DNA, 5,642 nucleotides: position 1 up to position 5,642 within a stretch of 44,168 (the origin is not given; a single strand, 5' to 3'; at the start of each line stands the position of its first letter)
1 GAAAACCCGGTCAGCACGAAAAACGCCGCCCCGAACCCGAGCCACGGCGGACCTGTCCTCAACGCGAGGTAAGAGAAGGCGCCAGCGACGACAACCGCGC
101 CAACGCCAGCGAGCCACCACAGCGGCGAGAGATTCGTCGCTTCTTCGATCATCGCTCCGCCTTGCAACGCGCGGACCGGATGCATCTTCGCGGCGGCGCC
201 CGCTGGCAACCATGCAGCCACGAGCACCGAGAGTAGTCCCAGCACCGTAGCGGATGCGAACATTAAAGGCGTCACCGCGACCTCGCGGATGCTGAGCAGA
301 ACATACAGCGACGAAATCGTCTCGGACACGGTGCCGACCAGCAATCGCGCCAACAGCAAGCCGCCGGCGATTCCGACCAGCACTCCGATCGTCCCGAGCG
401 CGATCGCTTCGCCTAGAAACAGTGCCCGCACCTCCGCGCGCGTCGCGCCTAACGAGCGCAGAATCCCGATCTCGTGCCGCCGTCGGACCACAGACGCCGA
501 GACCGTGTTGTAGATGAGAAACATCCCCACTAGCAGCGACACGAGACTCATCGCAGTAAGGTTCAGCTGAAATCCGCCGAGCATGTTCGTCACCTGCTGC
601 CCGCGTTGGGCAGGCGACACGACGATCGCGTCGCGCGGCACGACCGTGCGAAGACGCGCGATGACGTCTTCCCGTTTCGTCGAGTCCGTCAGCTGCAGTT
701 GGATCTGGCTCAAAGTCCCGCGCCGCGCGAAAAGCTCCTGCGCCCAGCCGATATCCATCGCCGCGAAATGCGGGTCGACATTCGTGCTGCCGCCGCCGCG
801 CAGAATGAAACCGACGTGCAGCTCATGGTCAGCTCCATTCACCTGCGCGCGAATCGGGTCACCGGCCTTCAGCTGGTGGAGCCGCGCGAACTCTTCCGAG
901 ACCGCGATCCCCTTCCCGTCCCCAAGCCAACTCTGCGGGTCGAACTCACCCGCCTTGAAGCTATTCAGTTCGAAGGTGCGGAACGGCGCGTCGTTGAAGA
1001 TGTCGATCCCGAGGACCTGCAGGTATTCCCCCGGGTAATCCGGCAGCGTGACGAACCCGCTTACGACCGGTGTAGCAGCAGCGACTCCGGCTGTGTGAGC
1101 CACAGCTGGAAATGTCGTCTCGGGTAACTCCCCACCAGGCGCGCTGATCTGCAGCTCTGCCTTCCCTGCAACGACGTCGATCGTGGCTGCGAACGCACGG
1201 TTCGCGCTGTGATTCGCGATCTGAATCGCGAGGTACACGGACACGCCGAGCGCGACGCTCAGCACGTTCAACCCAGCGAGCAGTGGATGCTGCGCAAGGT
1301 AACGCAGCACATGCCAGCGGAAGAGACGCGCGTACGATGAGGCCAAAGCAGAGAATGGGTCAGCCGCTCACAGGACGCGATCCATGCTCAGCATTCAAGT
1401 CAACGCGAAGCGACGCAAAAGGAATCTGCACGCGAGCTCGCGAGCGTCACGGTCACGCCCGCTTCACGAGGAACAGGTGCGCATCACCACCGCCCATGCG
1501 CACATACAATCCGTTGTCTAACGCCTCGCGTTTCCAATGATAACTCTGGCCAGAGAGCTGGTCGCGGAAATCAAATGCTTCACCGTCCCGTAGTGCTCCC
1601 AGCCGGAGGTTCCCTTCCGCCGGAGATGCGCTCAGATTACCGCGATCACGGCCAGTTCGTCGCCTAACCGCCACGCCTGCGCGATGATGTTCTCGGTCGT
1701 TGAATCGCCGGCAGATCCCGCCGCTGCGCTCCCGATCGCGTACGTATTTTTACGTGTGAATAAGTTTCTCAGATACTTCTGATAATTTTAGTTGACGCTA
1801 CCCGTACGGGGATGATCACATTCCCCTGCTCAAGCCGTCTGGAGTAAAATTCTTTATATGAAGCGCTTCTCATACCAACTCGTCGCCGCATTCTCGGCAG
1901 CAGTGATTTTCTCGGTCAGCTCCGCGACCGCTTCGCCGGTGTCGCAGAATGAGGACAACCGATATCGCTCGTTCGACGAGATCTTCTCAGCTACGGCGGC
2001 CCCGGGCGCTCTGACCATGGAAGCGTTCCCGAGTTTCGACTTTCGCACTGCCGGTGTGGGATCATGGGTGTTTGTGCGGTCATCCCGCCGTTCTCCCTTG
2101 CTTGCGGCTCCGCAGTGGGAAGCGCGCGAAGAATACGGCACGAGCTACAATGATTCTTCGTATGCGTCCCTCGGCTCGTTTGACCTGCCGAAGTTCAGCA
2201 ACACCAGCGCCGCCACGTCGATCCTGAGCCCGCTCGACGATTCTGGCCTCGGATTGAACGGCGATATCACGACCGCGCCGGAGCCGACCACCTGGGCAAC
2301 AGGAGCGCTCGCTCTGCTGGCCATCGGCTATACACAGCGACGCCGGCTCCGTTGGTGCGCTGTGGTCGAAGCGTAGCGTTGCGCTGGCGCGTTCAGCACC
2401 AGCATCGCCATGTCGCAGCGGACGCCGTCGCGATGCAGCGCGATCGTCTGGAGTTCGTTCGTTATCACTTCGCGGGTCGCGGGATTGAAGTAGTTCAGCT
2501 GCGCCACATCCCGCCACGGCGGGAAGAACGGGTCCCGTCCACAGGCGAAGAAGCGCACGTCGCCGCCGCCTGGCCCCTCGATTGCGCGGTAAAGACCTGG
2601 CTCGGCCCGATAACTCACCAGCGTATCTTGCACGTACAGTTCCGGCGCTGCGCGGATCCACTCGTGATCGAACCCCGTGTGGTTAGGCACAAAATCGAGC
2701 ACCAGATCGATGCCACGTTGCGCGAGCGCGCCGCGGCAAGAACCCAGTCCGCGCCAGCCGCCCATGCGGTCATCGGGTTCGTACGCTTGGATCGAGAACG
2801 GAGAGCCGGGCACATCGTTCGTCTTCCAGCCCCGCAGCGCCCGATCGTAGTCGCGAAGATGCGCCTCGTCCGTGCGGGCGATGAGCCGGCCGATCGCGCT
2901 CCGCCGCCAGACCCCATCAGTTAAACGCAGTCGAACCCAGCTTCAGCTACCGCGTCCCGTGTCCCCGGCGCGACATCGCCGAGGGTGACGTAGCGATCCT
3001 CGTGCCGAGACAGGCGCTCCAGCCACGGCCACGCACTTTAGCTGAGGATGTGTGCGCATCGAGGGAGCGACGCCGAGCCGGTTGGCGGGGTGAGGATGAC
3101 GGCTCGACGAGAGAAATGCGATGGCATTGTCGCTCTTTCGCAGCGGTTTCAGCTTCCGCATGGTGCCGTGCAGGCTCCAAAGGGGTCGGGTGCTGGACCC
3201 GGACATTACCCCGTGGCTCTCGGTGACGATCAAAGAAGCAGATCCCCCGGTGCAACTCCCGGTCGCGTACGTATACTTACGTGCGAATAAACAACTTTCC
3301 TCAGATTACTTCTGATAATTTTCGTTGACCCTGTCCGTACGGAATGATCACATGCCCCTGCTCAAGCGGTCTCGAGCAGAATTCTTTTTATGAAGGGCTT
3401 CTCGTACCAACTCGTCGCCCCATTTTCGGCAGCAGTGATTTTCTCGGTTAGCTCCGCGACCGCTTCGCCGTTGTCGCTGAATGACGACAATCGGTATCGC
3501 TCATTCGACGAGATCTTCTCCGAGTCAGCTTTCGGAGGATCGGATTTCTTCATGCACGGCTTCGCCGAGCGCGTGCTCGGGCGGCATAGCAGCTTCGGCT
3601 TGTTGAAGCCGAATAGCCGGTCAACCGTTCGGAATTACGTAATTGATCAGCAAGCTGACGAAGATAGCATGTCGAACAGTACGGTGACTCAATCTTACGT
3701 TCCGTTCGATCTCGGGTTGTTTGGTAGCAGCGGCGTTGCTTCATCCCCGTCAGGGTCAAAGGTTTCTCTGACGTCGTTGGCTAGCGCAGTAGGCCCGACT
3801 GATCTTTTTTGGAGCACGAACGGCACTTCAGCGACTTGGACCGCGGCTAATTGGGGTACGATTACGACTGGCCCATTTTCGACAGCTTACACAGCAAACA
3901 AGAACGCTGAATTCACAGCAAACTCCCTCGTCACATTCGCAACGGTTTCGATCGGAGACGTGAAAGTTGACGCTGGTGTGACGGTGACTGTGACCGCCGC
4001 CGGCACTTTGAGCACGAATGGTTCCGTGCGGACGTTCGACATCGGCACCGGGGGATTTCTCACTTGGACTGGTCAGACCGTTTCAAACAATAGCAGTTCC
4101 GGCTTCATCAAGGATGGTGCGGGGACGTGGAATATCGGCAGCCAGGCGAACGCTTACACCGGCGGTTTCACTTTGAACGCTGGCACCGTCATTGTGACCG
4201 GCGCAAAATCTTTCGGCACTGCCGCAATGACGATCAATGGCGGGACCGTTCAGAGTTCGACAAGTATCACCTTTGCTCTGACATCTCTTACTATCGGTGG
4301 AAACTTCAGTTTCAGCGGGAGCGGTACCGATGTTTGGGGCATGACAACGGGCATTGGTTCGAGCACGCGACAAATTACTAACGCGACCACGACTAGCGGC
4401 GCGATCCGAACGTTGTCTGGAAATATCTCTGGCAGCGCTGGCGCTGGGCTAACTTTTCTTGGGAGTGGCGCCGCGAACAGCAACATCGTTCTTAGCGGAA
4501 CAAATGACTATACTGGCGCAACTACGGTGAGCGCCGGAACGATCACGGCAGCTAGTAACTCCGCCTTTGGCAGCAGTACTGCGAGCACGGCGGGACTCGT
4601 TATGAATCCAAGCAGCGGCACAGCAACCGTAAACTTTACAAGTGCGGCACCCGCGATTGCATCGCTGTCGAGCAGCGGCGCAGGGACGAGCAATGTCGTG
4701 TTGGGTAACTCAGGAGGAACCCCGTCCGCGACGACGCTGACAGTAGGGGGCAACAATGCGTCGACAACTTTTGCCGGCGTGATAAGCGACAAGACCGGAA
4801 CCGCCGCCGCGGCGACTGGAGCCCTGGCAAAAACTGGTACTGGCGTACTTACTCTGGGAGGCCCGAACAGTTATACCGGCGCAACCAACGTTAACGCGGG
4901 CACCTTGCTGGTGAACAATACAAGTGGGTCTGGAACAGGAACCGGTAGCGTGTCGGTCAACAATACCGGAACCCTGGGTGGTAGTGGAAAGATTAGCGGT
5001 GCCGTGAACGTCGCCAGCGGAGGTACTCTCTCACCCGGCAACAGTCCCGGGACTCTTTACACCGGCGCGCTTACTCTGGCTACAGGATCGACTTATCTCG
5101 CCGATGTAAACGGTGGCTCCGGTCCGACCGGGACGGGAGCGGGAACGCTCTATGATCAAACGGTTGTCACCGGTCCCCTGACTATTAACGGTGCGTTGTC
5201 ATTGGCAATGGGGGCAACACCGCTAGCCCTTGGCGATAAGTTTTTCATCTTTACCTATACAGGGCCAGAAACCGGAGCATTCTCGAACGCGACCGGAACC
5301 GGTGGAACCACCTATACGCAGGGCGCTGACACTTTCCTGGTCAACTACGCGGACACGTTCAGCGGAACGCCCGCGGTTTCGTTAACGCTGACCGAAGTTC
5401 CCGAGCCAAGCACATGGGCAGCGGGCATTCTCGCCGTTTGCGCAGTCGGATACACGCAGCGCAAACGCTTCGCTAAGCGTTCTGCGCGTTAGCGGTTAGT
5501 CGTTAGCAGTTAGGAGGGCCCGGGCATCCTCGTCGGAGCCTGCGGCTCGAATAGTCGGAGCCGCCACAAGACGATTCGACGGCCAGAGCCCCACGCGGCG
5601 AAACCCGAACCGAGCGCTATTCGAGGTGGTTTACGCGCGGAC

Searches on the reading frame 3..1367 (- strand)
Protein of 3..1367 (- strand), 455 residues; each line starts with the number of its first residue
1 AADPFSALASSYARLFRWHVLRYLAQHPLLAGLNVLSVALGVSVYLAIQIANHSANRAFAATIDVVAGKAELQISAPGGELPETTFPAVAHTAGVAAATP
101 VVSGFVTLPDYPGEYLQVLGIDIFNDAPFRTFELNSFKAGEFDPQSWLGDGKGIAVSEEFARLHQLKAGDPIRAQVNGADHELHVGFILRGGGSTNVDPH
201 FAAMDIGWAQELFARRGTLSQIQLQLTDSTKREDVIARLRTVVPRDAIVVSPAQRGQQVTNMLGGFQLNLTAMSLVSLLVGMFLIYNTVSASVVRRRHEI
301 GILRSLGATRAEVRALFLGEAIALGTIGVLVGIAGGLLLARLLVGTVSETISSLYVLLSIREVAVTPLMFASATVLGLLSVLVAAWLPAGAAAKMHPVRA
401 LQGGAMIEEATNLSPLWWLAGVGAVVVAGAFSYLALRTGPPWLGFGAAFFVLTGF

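Call 92: search_protein_families(library=pfam, proteins=[window:3-1367:-], max_evalue=0.01)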
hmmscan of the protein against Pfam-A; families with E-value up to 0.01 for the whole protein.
window:3-1367:- (455 aa): 2 families
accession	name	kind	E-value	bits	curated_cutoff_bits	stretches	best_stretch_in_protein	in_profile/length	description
PF02687.27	FtsX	-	5.3e-20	72.1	25.5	1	272-397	2-120/120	FtsX-like permease C-terminal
PF12704.14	MacB_PCD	-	1.5e-08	35.6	27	1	32-241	2-206/207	MacB-like periplasmic core domain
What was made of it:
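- On Wzx/Wzy-, ABC-transporter- or synthase-dependent polysaccharide locus: A MacB/FtsX-type permease at 3–1367 (minus strand) lies 20 kb away and outside the glycan cluster (call 92).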

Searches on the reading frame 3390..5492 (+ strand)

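Call 41: search_protein_families(library=pfam, proteins=[window:3390-5492:+], max_evalue=0.001)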
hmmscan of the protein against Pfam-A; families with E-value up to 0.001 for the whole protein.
window:3390-5492:+ (700 aa): 1 family
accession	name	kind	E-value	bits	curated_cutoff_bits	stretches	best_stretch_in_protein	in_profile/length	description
PF12951.13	PATR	-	5.2e-17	62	27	3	479-508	1-30/30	Passenger-associated-transport-repeat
